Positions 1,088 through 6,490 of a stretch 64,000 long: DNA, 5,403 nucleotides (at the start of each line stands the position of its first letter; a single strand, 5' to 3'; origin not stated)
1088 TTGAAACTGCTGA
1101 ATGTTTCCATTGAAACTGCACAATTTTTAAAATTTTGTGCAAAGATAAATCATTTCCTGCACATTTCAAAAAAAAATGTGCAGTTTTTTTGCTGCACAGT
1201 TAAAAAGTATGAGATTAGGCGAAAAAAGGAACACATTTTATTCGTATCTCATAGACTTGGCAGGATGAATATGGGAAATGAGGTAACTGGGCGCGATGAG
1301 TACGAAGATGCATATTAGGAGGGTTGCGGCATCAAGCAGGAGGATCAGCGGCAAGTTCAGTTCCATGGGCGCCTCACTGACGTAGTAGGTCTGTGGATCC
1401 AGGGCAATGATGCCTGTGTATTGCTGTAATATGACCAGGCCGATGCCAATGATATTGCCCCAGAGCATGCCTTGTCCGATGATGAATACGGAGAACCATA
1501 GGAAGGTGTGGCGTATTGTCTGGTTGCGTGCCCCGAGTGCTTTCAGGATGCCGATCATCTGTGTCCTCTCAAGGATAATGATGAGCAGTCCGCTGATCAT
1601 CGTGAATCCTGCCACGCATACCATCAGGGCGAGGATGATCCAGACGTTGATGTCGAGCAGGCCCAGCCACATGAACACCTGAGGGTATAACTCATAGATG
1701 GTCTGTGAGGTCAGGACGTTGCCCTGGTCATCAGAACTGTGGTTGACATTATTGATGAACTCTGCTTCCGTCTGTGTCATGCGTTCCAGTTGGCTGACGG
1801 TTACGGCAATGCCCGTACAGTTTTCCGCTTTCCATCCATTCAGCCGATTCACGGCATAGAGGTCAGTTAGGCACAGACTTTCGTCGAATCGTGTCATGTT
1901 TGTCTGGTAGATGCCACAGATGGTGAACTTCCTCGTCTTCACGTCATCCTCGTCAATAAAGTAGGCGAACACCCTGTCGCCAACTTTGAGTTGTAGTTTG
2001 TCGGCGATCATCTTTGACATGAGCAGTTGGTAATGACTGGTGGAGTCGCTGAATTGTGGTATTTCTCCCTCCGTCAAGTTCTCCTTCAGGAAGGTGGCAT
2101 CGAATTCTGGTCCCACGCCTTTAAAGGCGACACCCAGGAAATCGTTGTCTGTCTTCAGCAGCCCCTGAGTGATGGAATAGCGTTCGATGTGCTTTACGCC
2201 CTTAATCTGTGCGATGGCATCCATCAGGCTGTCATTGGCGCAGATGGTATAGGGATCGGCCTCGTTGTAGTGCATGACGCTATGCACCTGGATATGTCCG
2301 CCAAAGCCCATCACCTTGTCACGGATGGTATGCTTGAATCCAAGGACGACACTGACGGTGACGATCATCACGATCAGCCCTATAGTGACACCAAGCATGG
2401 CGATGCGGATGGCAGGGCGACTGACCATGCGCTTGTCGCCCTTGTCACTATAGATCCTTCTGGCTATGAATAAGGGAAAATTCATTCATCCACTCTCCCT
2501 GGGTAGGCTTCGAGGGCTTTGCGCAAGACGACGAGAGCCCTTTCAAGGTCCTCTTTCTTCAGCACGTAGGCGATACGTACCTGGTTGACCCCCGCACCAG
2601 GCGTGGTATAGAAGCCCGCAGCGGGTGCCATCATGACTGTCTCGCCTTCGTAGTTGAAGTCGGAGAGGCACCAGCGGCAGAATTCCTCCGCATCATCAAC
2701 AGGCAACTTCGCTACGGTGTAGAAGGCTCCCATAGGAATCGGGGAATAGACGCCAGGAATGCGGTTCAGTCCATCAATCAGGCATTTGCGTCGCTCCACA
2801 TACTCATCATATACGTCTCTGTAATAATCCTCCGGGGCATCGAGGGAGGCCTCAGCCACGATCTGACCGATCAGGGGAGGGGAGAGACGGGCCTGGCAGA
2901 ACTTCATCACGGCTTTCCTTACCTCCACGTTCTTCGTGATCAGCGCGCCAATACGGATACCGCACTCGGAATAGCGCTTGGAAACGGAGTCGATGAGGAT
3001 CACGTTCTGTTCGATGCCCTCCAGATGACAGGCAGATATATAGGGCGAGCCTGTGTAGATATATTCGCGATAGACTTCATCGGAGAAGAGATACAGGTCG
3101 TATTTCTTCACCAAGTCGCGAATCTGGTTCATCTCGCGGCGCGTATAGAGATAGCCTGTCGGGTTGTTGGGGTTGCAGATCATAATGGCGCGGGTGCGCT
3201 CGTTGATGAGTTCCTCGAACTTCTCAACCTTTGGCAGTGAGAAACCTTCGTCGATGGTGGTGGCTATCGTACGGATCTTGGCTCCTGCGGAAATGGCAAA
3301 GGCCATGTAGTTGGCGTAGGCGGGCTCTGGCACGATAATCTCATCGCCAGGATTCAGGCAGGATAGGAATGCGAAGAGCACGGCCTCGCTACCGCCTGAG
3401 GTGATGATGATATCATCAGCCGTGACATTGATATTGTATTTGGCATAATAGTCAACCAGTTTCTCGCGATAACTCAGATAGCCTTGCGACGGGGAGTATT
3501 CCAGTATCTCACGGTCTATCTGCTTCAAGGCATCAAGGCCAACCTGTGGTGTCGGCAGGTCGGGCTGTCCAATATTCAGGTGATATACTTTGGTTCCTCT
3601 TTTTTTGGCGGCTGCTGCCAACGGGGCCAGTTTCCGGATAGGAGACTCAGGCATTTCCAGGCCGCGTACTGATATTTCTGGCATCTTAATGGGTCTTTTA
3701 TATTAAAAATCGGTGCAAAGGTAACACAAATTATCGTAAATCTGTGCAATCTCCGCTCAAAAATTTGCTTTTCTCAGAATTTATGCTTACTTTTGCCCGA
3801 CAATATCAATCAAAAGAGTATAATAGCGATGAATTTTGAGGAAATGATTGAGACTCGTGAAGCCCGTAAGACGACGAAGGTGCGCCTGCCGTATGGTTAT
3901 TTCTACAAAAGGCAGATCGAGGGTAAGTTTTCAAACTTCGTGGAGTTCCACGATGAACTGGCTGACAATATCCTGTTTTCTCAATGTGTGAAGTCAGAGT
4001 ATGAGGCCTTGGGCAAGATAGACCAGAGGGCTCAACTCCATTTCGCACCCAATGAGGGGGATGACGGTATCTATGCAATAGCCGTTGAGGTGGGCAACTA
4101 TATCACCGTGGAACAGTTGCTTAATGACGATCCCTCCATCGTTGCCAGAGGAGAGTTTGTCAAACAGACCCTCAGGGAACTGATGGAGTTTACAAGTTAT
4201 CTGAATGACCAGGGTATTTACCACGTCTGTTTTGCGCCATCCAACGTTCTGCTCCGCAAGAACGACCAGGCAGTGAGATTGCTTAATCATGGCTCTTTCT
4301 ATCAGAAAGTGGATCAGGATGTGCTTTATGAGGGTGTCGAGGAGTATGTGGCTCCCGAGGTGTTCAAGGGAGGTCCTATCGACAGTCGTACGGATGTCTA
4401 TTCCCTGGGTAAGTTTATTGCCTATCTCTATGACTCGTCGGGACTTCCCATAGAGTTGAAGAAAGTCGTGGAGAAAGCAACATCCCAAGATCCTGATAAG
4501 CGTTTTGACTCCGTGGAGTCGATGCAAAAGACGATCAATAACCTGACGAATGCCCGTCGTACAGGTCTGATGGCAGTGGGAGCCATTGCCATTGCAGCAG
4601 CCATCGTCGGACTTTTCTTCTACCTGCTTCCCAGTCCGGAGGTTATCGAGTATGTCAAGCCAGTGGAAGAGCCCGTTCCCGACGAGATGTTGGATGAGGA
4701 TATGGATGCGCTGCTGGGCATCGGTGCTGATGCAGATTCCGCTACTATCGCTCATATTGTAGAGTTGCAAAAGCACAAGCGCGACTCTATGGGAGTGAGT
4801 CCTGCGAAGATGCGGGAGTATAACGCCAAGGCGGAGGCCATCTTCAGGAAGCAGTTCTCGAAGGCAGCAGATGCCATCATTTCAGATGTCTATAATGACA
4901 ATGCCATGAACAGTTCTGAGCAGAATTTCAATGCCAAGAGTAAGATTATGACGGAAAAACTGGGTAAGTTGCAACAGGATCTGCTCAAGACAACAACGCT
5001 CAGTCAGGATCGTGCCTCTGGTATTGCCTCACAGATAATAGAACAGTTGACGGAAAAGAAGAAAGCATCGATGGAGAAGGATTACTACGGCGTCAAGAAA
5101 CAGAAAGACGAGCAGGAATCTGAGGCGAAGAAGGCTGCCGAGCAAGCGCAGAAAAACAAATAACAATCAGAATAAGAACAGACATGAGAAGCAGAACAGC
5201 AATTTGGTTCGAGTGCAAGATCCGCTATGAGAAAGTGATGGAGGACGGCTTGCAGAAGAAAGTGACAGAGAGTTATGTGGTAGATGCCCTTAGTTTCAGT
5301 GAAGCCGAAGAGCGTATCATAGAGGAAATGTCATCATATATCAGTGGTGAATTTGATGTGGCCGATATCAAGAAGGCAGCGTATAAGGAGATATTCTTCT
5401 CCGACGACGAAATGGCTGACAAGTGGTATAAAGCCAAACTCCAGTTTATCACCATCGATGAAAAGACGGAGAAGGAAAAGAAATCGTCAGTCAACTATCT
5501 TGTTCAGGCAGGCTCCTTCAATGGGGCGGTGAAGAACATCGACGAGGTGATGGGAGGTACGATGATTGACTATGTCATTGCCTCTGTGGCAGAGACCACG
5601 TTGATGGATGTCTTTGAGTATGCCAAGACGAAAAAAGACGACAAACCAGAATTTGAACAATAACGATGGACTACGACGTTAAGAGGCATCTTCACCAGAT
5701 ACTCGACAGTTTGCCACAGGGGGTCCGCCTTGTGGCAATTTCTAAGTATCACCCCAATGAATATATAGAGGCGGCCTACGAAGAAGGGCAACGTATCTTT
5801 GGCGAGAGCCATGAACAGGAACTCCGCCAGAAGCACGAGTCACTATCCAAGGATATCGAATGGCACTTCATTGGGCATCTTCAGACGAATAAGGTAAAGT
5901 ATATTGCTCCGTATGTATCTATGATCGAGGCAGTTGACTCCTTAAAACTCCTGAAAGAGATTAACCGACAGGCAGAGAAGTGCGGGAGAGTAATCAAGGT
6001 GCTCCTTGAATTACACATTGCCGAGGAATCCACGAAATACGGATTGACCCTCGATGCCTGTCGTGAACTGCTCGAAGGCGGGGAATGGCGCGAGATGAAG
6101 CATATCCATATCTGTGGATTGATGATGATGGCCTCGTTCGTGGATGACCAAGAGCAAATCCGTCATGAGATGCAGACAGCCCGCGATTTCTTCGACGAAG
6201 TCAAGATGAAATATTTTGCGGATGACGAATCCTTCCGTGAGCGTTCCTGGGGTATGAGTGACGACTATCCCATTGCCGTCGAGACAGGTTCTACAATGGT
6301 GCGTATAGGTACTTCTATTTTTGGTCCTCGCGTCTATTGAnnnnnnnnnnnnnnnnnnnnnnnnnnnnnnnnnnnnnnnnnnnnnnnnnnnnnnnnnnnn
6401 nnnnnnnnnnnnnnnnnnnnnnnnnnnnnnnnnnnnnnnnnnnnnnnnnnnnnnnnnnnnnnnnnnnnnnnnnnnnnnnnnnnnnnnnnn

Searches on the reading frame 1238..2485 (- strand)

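Call 61: search_protein_families(library=pfam, proteins=[window:1238-2485:-], max_evalue=0.001)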
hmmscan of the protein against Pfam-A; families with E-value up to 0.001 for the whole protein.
window:1238-2485:- (415 aa): 2 families
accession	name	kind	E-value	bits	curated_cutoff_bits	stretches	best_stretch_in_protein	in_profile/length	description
PF12704.14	MacB_PCD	-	6e-13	50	27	1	28-243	3-204/207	MacB-like periplasmic core domain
PF02687.27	FtsX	-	1.4e-12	48.2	25.5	1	283-408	2-120/120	FtsX-like permease C-terminal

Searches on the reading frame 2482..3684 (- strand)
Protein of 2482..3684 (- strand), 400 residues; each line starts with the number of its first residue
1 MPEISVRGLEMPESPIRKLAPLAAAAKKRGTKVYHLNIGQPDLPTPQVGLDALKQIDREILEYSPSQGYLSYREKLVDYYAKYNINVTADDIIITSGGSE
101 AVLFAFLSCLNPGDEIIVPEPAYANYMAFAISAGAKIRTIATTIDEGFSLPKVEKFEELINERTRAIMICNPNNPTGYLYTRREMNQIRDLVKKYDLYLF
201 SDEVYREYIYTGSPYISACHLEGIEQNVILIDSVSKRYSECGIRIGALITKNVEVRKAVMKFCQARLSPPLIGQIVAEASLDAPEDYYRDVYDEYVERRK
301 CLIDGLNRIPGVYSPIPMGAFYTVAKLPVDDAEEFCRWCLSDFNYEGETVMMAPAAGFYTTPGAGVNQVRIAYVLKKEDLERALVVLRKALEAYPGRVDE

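Call 61: search_protein_families(library=pfam, proteins=[window:2482-3684:-], max_evalue=0.001)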
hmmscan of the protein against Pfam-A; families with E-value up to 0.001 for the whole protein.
window:2482-3684:- (400 aa): 5 families
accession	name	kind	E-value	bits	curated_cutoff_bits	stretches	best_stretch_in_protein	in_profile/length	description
PF00155.27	Aminotran_1_2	-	2.2e-52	178.9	19.7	1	32-385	2-359/361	Aminotransferase class I and II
PF00266.25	Aminotran_5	-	6.2e-09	35.7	21.5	1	85-203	56-176/371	Aminotransferase class-V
PF01041.23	DegT_DnrJ_EryC1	-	1.2e-07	31.8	19.8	1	91-202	41-145/360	DegT/DnrJ/EryC1/StrS aminotransferase family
PF01053.26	Cys_Met_Meta_PP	-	2.6e-05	23.4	27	1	90-204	68-175/381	Cys/Met metabolism PLP-dependent enzyme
PF01212.27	Beta_elim_lyase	-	0.00027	20.8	27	1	92-202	50-168/288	Beta-eliminating lyase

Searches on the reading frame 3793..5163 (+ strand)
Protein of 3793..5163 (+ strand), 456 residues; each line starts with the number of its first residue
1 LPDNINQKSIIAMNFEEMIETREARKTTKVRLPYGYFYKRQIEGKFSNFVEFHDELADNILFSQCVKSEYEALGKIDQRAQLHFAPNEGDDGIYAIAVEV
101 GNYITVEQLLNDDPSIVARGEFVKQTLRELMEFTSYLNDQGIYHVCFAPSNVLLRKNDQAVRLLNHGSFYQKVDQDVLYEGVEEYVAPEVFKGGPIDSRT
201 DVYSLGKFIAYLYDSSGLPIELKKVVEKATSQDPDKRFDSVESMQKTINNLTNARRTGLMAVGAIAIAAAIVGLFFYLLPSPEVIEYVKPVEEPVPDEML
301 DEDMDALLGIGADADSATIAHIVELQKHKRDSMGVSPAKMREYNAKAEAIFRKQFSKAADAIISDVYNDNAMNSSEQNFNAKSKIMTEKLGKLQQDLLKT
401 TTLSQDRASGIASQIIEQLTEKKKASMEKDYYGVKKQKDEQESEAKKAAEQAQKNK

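Call 61: search_protein_families(library=pfam, proteins=[window:3793-5163:+], max_evalue=0.001)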
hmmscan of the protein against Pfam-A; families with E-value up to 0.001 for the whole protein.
window:3793-5163:+ (456 aa): 2 families
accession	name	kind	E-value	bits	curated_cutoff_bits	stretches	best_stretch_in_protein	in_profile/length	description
PF00069.31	Pkinase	-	1e-09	38.7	31.7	1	98-214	77-192/263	Protein kinase domain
PF07714.23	PK_Tyr_Ser-Thr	-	0.00033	20.5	23.1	1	129-251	110-236/258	Protein tyrosine and serine/threonine kinase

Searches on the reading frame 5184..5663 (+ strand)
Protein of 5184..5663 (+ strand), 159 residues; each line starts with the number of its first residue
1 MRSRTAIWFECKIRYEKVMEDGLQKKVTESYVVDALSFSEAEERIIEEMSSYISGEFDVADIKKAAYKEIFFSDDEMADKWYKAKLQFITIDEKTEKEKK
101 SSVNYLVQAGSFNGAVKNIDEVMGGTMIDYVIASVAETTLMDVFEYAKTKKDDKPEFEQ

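Call 61: search_protein_families(library=pfam, proteins=[window:5184-5663:+], max_evalue=0.001)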
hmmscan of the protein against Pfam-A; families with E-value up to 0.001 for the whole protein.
window:5184-5663:+ (159 aa): 1 family
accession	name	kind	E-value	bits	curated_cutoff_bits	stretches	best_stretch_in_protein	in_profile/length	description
PF14902.11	DUF4494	-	8.7e-63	210.8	27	1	8-146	1-139/139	Domain of unknown function (DUF4494)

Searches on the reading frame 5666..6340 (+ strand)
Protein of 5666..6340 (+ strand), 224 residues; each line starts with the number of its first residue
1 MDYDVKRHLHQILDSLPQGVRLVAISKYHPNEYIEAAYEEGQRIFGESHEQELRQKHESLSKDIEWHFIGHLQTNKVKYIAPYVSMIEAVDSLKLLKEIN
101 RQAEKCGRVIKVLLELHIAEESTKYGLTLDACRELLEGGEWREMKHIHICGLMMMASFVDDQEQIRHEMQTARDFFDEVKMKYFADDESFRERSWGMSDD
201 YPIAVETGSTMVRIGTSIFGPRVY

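Call 61: search_protein_families(library=pfam, proteins=[window:5666-6340:+], max_evalue=0.001)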
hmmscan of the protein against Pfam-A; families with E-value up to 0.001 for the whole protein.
window:5666-6340:+ (224 aa): 2 families
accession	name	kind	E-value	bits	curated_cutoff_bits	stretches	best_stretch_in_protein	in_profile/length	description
PF01168.26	Ala_racemase_N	-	4.2e-16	59.8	24.1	1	8-221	9-218/220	Alanine racemase, N-terminal domain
PF23729.2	Spectrin_Dys-1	-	0.00048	20.5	27.6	0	160-182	25-47/90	Dystrophin-1-like, spectrin repeat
